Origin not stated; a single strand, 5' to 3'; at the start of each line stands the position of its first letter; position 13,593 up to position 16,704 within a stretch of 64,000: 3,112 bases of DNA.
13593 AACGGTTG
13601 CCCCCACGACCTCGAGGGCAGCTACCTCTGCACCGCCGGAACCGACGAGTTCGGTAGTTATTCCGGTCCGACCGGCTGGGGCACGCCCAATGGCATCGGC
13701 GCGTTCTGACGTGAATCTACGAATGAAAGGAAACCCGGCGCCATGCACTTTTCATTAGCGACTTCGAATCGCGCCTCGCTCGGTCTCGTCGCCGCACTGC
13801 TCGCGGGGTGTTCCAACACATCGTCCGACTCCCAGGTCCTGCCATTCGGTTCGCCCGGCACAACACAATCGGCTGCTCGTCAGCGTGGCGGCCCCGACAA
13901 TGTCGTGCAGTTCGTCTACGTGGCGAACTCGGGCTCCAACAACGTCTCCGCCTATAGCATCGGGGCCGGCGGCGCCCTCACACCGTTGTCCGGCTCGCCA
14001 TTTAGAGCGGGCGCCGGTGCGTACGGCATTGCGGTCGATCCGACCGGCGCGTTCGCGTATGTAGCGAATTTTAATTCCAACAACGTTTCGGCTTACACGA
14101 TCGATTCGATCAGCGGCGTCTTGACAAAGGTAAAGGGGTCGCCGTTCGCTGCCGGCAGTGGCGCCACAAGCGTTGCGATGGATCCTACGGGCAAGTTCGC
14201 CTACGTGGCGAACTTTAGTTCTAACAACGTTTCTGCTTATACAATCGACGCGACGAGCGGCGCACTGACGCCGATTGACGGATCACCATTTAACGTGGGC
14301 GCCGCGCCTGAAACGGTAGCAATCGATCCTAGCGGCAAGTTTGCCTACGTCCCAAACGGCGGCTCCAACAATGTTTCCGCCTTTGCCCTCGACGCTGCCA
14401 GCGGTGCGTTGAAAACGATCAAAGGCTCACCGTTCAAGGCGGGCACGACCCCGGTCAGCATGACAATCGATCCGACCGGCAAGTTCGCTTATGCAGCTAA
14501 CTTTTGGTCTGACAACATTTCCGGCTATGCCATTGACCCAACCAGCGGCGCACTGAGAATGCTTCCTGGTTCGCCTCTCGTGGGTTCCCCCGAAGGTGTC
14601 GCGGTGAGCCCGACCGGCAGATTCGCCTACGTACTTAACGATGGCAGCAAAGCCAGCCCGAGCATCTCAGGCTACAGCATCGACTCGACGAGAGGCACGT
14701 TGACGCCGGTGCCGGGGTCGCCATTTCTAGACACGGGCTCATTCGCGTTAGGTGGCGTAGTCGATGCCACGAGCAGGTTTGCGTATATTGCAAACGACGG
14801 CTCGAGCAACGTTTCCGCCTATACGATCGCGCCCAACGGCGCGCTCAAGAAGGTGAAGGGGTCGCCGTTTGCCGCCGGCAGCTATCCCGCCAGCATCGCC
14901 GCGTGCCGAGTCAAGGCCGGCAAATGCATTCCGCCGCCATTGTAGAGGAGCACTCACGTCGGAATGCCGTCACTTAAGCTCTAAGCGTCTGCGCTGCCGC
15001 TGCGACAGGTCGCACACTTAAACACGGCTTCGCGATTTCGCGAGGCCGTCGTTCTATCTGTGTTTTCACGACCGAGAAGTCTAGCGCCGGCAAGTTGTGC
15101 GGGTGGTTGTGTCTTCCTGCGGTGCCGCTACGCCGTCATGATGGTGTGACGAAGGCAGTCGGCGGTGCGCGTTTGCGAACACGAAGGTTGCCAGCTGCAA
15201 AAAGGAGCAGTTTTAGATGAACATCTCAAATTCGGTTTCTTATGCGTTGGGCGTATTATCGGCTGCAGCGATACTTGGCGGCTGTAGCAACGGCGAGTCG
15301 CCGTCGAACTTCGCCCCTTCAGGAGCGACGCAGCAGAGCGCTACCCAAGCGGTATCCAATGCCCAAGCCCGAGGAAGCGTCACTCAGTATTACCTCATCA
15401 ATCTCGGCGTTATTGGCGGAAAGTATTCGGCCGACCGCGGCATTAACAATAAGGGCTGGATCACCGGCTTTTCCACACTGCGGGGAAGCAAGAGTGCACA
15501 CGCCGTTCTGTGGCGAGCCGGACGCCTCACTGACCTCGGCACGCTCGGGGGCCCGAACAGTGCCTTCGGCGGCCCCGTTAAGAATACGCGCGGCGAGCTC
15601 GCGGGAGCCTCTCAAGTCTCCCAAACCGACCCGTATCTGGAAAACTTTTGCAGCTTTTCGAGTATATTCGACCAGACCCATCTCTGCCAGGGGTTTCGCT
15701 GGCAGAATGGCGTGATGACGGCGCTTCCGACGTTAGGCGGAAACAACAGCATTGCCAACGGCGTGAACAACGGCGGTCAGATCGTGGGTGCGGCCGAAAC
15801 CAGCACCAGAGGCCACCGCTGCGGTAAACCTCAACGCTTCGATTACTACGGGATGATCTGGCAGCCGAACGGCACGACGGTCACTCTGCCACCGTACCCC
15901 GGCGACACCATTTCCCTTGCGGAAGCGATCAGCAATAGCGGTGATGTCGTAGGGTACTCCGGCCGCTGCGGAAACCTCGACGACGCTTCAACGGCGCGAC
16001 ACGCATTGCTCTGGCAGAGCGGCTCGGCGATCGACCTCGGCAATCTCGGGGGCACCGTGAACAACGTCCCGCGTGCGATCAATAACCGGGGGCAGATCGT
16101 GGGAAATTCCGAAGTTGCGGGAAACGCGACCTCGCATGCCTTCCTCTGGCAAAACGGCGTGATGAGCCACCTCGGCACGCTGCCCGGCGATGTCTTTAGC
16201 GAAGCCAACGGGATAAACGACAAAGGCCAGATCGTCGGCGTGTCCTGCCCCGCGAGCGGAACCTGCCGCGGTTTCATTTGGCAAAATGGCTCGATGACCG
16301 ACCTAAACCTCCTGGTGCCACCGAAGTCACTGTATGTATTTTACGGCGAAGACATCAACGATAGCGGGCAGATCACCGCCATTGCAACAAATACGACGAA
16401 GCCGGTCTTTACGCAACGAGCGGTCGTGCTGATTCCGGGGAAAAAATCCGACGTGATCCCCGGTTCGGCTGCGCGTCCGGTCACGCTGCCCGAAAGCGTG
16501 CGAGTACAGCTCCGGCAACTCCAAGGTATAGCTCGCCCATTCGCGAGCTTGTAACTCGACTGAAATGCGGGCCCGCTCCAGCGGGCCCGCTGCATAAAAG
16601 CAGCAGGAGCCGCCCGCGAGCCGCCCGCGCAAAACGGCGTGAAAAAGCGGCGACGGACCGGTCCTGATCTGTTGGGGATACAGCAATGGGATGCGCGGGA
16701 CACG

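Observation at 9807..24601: Duplicated divergent cassette: HTH-NB-ARC-TPR regulator facing a battery of surface lipoproteins (candidate undescribed system)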

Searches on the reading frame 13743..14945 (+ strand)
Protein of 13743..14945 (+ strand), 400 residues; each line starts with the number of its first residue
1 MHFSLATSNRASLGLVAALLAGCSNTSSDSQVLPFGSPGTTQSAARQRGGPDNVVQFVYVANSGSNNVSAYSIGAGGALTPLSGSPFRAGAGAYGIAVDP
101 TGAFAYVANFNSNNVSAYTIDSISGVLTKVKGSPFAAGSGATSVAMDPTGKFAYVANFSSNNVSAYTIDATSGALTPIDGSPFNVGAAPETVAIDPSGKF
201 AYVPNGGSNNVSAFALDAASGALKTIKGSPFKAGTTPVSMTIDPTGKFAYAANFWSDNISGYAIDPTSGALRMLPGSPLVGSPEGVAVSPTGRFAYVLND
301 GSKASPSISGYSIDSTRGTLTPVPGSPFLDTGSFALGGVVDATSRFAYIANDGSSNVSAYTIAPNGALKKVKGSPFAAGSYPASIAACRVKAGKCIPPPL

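Call 4: search_protein_families(library=pfam, proteins=[window:13743-14945:+], max_evalue=0.01)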
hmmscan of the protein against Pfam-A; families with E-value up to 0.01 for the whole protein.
window:13743-14945:+ (400 aa): 4 families
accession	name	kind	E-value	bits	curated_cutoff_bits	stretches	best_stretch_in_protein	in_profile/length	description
PF10282.15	Lactonase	-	3.5e-37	128.8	21.7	3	135-286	187-342/344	Lactonase, 7-bladed beta-propeller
PF01731.26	Arylesterase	-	1.2e-05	25.9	21.3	0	140-167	55-82/86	Arylesterase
PF08450.18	SGL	-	0.00012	22.2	26.3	0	189-251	136-200/246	SMP-30/Gluconolactonase/LRE-like region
PF01436.27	NHL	-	0.0019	18.6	20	0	282-294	3-15/28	NHL repeat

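Call 5: search_protein_families(library=ncbifam, proteins=[window:13743-14945:+], max_evalue=0.01)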
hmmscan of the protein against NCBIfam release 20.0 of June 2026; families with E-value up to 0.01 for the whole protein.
window:13743-14945:+ (400 aa): 8 families
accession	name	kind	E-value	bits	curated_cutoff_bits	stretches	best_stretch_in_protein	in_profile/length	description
NF008258.1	PRK11028.1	equivalog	5.4e-22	78.3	370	2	56-175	3-117/330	6-phosphogluconolactonase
NF052340.1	hydrazine_beta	equivalog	2.2e-14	53.3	560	1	137-166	338-367/372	hydrazine synthase subunit beta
NF052460.1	L-NosZ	equivalog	9e-13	47.5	700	2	134-348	38-231/480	clade III lactonase-type nitrous-oxide reductase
NF050136.1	PGL_lacton_Staph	exception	1.3e-11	44.1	500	2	56-226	155-327/341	6-phosphogluconolactonase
TIGR03866.1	PQQ_ABC_repeats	subfamily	3.2e-09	36.3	287.3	2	56-202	11-140/310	PQQ-dependent catabolism-associated beta-propeller protein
TIGR02276.1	beta_rpt_yvtn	repeat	1.1e-07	31.7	27.85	0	148-172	1-23/42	beta-propeller repeat protein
TIGR03907.1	QH_beta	equivalog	6.8e-05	22.1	223.2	0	187-252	33-98/338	quinohemoprotein amine dehydrogenase subunit beta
NF052342.1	hydrazine_BC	exception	0.0012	17.2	1250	0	137-169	344-376/690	hydrazine synthase subunit beta-gamma fusion subunit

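Call 6: search_protein_families(library=padloc, proteins=[window:13743-14945:+], max_evalue=0.01)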
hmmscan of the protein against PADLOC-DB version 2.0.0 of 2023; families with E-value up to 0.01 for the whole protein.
window:13743-14945:+ (400 aa): 0 families

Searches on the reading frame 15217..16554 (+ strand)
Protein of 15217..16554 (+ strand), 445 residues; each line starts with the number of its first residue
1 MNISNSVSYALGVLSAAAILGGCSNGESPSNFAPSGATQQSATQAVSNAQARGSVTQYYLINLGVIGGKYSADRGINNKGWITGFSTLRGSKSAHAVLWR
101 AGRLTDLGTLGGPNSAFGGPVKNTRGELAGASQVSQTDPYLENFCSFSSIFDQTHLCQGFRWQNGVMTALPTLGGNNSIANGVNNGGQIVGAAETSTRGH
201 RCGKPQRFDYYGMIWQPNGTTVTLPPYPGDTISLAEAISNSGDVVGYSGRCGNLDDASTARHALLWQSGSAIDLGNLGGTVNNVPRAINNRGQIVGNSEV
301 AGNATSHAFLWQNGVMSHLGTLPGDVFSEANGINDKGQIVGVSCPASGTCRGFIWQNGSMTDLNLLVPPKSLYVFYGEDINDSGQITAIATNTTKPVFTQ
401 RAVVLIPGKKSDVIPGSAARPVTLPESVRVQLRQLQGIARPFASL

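Call 4: search_protein_families(library=pfam, proteins=[window:15217-16554:+], max_evalue=0.01)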
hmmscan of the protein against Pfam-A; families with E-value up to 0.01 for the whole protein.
window:15217-16554:+ (445 aa): 1 family
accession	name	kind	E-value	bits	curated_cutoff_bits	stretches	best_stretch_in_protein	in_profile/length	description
PF11949.14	DUF3466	-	6.8e-05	22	25.1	0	175-199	432-456/609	Protein of unknown function (DUF3466)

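Call 5: search_protein_families(library=ncbifam, proteins=[window:15217-16554:+], max_evalue=0.01)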
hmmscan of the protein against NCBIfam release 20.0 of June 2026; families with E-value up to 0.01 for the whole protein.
window:15217-16554:+ (445 aa): 1 family
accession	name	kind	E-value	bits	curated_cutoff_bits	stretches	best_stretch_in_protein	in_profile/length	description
TIGR02913.1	HAF_rpt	repeat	1.2e-49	166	22.65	5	286-324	2-39/39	HAF repeat protein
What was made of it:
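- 15217..16554 (+): HAF-repeat lipoprotein, a movable accessory unit. TIGR02913 166 bits (call 5).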

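Call 6: search_protein_families(library=padloc, proteins=[window:15217-16554:+], max_evalue=0.01)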
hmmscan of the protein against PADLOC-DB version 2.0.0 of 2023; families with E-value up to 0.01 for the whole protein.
window:15217-16554:+ (445 aa): 0 families
